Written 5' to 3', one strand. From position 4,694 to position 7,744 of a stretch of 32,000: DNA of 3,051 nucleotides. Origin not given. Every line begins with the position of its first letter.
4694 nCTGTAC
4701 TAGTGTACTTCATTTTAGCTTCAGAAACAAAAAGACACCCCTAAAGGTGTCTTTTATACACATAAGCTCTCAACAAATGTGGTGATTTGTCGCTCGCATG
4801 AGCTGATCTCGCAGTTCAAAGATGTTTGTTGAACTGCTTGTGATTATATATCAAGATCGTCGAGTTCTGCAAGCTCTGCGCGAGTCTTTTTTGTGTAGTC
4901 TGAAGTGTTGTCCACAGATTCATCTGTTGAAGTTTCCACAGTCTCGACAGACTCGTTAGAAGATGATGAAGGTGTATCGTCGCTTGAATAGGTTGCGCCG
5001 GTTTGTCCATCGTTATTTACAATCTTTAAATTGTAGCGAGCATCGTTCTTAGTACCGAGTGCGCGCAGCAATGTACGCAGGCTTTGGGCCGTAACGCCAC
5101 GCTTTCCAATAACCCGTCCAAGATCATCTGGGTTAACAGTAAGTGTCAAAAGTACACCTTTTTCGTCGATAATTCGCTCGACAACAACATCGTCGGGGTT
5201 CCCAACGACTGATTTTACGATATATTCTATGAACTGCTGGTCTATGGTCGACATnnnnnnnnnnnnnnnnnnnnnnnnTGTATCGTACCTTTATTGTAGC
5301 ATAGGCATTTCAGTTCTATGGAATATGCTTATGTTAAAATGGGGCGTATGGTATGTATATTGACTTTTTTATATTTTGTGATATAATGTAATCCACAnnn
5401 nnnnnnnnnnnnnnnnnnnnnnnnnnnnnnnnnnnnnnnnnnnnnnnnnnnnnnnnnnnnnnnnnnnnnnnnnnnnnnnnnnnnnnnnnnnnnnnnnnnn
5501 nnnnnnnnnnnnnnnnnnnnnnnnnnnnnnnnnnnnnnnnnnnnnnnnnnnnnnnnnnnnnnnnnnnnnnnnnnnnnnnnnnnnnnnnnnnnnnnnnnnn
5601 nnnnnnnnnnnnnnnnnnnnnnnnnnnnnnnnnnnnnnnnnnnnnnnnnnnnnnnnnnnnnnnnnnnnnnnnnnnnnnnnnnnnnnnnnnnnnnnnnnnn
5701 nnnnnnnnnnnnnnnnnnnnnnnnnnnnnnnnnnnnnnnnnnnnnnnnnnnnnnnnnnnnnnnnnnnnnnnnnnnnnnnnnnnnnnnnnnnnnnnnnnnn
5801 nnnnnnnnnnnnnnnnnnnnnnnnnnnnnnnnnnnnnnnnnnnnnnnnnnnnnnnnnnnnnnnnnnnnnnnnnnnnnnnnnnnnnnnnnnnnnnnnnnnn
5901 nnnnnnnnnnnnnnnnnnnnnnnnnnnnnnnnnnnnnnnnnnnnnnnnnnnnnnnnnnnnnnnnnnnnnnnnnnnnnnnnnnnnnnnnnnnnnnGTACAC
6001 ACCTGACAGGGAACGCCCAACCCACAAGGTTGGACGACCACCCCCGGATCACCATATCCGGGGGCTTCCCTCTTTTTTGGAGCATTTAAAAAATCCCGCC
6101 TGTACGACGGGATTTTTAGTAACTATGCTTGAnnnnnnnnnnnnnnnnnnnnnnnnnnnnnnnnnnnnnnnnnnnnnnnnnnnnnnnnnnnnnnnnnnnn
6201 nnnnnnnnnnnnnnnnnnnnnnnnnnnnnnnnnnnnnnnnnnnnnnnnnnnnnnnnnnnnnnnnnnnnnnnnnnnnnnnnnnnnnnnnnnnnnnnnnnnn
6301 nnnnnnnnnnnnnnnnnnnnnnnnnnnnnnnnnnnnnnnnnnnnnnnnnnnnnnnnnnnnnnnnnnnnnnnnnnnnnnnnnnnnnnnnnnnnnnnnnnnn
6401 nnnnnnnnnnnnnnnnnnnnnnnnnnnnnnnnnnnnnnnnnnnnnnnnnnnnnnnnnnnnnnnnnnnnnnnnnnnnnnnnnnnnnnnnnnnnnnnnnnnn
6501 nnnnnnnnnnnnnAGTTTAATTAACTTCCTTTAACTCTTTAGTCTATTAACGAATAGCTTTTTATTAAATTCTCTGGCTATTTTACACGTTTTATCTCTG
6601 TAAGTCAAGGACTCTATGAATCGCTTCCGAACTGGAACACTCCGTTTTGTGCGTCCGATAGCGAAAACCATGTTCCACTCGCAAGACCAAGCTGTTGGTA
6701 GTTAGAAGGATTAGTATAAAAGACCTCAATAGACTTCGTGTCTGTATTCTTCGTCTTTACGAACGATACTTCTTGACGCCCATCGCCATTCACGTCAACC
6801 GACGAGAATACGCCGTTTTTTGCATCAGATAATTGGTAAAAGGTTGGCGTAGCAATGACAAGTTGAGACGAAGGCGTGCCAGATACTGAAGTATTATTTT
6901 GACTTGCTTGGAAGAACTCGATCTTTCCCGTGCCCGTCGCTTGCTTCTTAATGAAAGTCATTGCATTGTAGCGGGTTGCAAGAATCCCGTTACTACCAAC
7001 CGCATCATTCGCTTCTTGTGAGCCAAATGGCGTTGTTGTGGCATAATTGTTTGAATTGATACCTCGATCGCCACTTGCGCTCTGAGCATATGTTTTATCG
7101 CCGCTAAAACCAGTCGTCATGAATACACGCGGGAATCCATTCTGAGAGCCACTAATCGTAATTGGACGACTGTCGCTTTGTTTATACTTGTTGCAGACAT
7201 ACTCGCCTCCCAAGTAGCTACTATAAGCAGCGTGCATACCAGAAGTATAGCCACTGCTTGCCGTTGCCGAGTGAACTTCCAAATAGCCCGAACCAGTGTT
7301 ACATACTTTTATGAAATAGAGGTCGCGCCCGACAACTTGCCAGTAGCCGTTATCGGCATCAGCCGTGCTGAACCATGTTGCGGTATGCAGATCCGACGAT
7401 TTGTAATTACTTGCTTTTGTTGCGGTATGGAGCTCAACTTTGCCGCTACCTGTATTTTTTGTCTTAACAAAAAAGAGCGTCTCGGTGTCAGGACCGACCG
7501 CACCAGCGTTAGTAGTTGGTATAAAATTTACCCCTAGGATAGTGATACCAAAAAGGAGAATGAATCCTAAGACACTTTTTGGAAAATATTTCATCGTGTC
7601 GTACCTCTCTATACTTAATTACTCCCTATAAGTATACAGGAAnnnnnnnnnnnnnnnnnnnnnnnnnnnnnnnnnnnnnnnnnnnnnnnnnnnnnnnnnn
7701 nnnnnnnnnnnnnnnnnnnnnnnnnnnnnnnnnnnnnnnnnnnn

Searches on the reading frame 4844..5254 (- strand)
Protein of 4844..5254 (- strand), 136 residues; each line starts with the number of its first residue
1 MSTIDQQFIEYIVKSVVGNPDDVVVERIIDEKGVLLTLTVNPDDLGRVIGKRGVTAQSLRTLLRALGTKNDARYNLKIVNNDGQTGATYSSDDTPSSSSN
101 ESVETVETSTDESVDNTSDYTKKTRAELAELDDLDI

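Call 10: search_protein_families(library=pfam, proteins=[window:4844-5254:-], max_evalue=0.1)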
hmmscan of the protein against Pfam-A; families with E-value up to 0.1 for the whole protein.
window:4844-5254:- (136 aa): 3 families
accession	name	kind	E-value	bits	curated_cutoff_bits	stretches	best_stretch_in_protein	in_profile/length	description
PF13083.13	KH_KhpA-B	-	9.4e-22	77.2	32.1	1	6-78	1-73/73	KhpA/KhpB, KH domain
PF00013.35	KH_1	-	0.048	13.9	21.5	0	37-61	3-27/66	KH domain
PF07650.23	KH_2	-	0.078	13.2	22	0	35-65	26-56/78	KH domain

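Call 20: find_related_loci(query=window:4844-5254:-, collection=genome_contigs, flank=4000)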
Query window:4844-5254:- (136 aa) in genome_contigs; peptide patterns used: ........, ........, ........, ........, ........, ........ (x = any residue, [..] = any of these).
598 stretches matched a pattern (row limit reached: there are more); 398 encode a relative of the query (tblastn E <= 1e-3); the best 80 are kept; 80 distinct loci.
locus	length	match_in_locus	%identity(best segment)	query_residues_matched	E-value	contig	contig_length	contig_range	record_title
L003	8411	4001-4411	93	1-136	6e-78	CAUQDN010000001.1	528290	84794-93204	MAG TPA_asm: uncultured Candidatus Saccharibacteria bacterium isolate ERR9968982_bin.11_MetaWRAP_v1.3_MAG genome assembl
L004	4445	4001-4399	90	1-136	2e-74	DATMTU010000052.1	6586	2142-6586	MAG TPA_asm: Dongiaceae bacterium isolate SMAG_U13021 k141_732484, whole genome shotgun sequence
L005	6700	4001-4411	86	1-136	4e-74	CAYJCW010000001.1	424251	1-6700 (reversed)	MAG TPA_asm: uncultured Candidatus Saccharibacteria bacterium isolate ERP123247_co1_9 genome assembly, contig: NODE_2_le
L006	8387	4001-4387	88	1-136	1e-73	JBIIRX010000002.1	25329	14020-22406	MAG: Candidatus Saccharimonadales bacterium isolate ME2003-11-11_3300044715_group2_bin104 Rohwer_bin1546_scaffold_896_c1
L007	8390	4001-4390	88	1-136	4e-73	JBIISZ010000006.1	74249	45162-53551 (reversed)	MAG: Candidatus Saccharimonadales bacterium isolate ME2004-06-11_3300042997_group2_bin138 Rohwer_bin1547_scaffold_160_c1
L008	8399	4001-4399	88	1-136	9e-73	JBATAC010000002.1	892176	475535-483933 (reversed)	MAG: Candidatus Microsaccharimonas sp. isolate MFD10545_ilm_asm_bin1 k127_37395, whole genome shotgun sequence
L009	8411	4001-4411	86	1-136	1e-72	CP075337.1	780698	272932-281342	Candidatus Saccharibacteria bacterium TM7i chromosome, complete genome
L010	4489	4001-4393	85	1-136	3e-72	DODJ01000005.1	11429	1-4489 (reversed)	MAG TPA_asm: Candidatus Saccharibacteria bacterium isolate UBA8109 contig_129804, whole genome shotgun sequence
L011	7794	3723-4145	83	1-136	2e-70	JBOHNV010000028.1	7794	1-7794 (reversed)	MAG: Candidatus Microsaccharimonas sp. isolate SD8049_metabat2.bin.6 NODE_205_length_7794_cov_0.983044, whole genome sho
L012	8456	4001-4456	76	1-136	3e-70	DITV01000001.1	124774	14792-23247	MAG TPA_asm: Candidatus Saccharibacteria bacterium UBA6175 UBA6175_contig_70910, whole genome shotgun sequence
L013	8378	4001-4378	85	1-136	6e-70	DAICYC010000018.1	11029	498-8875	MAG TPA_asm: Candidatus Saccharibacteria bacterium isolate clean1753 NODE_18_length_11029_cov_2.122626, whole genome sho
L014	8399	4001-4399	84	1-136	1e-69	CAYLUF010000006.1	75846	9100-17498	MAG TPA_asm: uncultured Candidatus Saccharibacteria bacterium isolate binchicken_co173_139 genome assembly, contig: NODE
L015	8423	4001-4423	80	1-136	1e-69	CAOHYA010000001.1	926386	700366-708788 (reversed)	MAG: uncultured Candidatus Saccharibacteria bacterium isolate REFINED_METABAT215_TOP10_CONTIGS_1500_ASSEMBLY_K77_MERGED_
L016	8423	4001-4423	82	1-136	1e-69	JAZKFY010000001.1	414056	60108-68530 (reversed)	MAG: Patescibacteria group bacterium isolate DC_RB_04_SPN110320-bin024_1 DCRB04SPN_B024_1_000000000001, whole genome sho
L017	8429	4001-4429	80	1-136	1e-67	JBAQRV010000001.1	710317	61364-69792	MAG: Candidatus Microsaccharimonas sp. isolate MFD12000_ilm_asm_bin21 k127_2025, whole genome shotgun sequence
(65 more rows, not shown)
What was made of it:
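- L004 is binned as 'Dongiaceae', although it carries Saccharibacteria rpsP and khpA (call 20).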

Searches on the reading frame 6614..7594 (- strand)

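Call 10: search_protein_families(library=pfam, proteins=[window:6614-7594:-], max_evalue=0.1)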
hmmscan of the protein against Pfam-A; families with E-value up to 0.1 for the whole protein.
window:6614-7594:- (326 aa): 1 family
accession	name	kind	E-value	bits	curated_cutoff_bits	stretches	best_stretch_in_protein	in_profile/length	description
PF14424.12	Toxin-deaminase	-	0.024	15.2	29.6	1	213-292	19-98/146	The BURPS668_1122 family of deaminases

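Call 96: search_protein_families(library=ncbifam, proteins=[window:6614-7591:-], max_evalue=0.01)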
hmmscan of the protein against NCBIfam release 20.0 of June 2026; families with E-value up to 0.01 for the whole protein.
window:6614-7591:- (325 aa): 1 family
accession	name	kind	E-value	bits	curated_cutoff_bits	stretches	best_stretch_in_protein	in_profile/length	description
NF053607.1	CHU_0125_OmpA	equivalog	0.0077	14.8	620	0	29-114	278-364/639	CHU_0125 family OmpA-like outer membrane integrity protein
